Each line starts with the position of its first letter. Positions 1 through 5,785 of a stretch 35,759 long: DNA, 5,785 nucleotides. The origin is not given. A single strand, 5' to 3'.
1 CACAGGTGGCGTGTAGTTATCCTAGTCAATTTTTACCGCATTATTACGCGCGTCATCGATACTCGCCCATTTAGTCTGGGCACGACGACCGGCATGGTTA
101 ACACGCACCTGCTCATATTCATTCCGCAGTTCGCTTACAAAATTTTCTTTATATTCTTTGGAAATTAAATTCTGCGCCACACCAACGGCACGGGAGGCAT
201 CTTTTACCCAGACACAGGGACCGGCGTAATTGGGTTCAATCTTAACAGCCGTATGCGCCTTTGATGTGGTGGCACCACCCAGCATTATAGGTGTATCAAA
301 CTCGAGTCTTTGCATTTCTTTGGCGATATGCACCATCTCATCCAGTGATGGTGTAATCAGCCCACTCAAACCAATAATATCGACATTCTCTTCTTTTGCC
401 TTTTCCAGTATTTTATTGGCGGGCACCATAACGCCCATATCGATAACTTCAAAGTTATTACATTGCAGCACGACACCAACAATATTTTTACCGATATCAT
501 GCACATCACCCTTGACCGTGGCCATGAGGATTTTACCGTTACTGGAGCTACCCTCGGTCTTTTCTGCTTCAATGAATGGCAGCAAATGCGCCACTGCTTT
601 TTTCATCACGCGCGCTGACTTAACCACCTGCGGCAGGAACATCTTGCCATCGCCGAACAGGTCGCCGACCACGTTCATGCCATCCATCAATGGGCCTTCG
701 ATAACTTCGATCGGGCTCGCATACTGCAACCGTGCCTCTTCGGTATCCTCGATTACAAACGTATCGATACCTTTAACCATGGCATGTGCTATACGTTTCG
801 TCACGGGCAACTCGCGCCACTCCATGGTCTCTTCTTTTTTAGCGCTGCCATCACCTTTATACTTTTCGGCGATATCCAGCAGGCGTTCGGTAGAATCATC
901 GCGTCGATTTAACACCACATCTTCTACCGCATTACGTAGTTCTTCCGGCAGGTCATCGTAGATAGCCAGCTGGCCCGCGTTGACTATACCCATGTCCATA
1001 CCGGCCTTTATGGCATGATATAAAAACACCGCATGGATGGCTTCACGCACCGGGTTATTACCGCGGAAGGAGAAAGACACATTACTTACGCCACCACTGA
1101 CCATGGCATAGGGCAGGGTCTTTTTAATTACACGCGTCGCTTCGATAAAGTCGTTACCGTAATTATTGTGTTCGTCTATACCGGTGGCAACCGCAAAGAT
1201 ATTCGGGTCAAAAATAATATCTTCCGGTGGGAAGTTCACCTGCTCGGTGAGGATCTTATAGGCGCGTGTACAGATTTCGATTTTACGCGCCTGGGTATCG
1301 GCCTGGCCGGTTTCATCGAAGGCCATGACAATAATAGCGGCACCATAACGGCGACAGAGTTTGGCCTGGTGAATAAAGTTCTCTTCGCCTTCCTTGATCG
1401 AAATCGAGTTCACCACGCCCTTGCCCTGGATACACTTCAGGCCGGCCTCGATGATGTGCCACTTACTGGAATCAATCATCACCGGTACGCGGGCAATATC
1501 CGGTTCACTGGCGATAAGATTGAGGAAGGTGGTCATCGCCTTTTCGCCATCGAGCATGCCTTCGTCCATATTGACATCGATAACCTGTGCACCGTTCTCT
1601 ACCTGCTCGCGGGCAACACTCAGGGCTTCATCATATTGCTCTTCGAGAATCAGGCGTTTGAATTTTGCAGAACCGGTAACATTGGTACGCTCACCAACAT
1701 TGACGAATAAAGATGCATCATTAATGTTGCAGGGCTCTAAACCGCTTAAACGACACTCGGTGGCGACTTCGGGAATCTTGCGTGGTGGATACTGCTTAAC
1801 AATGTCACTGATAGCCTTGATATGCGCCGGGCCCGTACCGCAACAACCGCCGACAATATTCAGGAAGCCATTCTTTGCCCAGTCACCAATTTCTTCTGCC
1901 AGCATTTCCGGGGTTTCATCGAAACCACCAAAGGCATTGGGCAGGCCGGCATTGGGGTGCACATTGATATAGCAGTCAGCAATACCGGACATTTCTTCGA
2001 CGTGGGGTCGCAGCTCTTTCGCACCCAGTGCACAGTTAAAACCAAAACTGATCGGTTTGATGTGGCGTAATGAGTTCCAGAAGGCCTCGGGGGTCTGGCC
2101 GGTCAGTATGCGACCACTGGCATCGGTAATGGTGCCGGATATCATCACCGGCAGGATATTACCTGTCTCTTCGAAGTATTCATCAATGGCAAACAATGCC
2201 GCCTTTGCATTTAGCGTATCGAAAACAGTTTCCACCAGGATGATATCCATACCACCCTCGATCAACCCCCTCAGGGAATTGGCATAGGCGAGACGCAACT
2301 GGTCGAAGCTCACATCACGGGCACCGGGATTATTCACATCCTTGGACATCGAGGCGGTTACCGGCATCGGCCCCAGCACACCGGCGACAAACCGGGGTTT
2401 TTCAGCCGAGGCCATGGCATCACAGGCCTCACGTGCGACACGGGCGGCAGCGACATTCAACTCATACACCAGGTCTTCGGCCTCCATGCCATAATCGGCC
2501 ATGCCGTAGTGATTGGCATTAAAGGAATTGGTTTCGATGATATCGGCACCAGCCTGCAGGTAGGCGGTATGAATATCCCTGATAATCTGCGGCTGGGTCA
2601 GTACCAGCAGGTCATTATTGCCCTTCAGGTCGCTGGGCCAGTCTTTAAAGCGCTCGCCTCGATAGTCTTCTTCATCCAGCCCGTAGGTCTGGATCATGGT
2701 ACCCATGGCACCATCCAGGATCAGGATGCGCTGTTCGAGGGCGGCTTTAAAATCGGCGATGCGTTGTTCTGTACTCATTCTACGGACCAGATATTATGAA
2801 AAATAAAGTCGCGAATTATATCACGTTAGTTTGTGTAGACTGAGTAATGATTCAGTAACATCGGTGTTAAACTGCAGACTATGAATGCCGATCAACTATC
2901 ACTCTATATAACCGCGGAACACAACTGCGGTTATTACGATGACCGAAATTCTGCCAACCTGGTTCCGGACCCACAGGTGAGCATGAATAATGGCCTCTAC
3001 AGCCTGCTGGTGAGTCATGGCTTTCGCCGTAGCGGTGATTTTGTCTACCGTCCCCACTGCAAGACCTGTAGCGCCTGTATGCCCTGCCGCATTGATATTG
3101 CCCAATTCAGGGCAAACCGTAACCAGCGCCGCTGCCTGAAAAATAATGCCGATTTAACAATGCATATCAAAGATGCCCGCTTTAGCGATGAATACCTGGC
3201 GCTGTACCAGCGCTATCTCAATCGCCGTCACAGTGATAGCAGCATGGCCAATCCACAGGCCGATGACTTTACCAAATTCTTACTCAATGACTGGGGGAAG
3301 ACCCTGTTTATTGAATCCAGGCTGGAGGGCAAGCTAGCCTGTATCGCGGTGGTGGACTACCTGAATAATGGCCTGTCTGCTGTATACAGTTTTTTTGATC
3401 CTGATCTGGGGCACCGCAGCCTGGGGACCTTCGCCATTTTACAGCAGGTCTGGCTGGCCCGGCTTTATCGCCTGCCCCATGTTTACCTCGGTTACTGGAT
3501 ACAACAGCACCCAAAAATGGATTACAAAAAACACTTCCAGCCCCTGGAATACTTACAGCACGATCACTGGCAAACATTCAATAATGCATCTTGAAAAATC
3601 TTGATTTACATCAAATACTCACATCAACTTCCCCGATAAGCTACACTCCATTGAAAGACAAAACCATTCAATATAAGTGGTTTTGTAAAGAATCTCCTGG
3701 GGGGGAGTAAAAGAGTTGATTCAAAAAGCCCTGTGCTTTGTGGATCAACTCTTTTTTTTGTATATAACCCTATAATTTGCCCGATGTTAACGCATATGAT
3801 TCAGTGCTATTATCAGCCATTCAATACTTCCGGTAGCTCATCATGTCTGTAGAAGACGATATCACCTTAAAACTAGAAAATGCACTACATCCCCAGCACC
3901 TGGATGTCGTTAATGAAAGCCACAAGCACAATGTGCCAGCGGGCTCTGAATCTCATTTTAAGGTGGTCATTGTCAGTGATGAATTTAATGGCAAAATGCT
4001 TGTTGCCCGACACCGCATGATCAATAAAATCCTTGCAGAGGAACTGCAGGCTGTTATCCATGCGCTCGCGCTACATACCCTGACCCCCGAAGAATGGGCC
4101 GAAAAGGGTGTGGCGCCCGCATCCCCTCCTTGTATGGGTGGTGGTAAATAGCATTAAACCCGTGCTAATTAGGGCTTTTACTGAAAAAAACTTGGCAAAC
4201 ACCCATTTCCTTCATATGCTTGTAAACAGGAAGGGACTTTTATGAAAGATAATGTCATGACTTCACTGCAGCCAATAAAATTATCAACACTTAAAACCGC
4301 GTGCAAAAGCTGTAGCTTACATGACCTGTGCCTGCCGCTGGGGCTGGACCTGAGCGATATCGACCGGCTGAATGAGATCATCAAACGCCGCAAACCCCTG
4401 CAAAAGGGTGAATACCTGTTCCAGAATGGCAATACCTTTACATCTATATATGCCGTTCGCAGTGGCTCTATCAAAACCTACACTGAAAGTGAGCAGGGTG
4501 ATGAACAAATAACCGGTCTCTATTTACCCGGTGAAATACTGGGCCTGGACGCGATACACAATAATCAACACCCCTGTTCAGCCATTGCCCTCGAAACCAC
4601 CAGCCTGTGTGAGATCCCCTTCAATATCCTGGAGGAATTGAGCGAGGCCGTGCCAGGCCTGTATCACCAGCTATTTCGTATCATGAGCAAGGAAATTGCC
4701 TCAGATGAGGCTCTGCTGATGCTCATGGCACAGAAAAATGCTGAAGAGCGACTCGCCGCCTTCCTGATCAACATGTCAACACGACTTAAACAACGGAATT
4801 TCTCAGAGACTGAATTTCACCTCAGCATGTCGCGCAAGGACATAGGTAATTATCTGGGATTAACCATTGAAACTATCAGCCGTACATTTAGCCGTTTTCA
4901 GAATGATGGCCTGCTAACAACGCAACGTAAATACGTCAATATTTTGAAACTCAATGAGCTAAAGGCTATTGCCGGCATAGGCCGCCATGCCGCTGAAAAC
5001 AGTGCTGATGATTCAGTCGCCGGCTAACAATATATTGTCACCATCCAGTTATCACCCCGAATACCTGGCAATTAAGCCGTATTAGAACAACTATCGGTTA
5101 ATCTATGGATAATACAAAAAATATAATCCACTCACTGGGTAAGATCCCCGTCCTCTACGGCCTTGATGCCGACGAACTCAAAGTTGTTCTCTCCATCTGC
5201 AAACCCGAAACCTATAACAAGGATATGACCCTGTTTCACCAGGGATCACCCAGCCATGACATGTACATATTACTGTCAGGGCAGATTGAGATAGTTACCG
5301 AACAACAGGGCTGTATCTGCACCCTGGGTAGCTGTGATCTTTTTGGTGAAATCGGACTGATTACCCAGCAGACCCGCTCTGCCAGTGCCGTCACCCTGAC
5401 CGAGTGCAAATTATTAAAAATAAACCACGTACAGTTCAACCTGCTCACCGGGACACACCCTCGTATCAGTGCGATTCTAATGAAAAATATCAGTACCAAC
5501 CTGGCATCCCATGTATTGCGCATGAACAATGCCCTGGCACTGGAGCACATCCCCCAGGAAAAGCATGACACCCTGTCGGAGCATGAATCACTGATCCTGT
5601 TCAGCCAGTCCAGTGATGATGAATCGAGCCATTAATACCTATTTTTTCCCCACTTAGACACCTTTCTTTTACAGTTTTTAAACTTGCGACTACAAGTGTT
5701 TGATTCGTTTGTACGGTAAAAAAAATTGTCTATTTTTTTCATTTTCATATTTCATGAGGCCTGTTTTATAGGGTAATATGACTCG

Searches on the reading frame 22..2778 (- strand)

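Call 14: search_protein_families(library=pfam, proteins=[window:22-2778:-], max_evalue=0.001)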
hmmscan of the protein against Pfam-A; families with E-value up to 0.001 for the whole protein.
window:22-2778:- (918 aa): 4 families
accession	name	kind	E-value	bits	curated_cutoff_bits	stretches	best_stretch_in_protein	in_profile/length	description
PF02574.22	S-methyl_trans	-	1.6e-92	310.8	22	1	19-326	1-282/283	Homocysteine S-methyltransferase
PF00809.28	Pterin_bind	-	6.8e-63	213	25.5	1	362-600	1-244/244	Pterin binding enzyme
PF02607.22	B12-binding_2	-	1.1e-24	86.8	23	1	661-732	3-73/74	B12 binding domain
PF02310.24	B12-binding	-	5e-21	75.2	32.1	1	748-841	1-94/121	B12 binding domain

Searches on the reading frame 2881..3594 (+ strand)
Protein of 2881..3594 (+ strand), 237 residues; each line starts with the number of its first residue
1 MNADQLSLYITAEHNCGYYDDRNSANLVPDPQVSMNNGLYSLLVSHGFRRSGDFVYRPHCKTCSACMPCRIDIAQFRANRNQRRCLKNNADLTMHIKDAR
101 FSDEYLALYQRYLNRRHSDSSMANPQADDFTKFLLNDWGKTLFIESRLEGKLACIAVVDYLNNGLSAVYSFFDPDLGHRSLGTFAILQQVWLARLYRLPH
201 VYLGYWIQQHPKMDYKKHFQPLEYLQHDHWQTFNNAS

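Call 14: search_protein_families(library=pfam, proteins=[window:2881-3594:+], max_evalue=0.001)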
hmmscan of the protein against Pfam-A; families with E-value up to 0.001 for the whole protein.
window:2881-3594:+ (237 aa): 2 families
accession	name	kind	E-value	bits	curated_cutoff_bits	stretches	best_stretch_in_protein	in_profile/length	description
PF04377.21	ATE_C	-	1.1e-40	139.5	25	1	104-225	1-121/122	Arginine-tRNA-protein transferase, C terminus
PF04376.19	ATE_N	-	2.3e-23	82.6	27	1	14-84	1-72/72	Arginine-tRNA-protein transferase, N terminus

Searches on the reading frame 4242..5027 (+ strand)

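Call 14: search_protein_families(library=pfam, proteins=[window:4242-5027:+], max_evalue=0.001)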
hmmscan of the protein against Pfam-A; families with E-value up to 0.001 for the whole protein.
window:4242-5027:+ (261 aa): 3 families
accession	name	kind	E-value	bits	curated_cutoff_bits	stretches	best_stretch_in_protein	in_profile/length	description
PF13545.12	HTH_Crp_2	-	1e-17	64.2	27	1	169-243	1-70/70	Crp-like helix-turn-helix domain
PF00027.35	cNMP_binding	-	1.4e-17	63.9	27.5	1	51-133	2-85/89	Cyclic nucleotide-binding domain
PF00325.26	Crp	-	6.4e-15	55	21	1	194-225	1-32/32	Bacterial regulatory proteins, crp family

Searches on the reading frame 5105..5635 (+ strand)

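Call 14: search_protein_families(library=pfam, proteins=[window:5105-5635:+], max_evalue=0.001)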
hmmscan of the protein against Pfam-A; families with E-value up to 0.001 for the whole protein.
window:5105-5635:+ (176 aa): 1 family
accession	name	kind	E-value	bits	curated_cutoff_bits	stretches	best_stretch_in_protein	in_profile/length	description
PF00027.35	cNMP_binding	-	8.5e-20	71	27.5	1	35-113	2-84/89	Cyclic nucleotide-binding domain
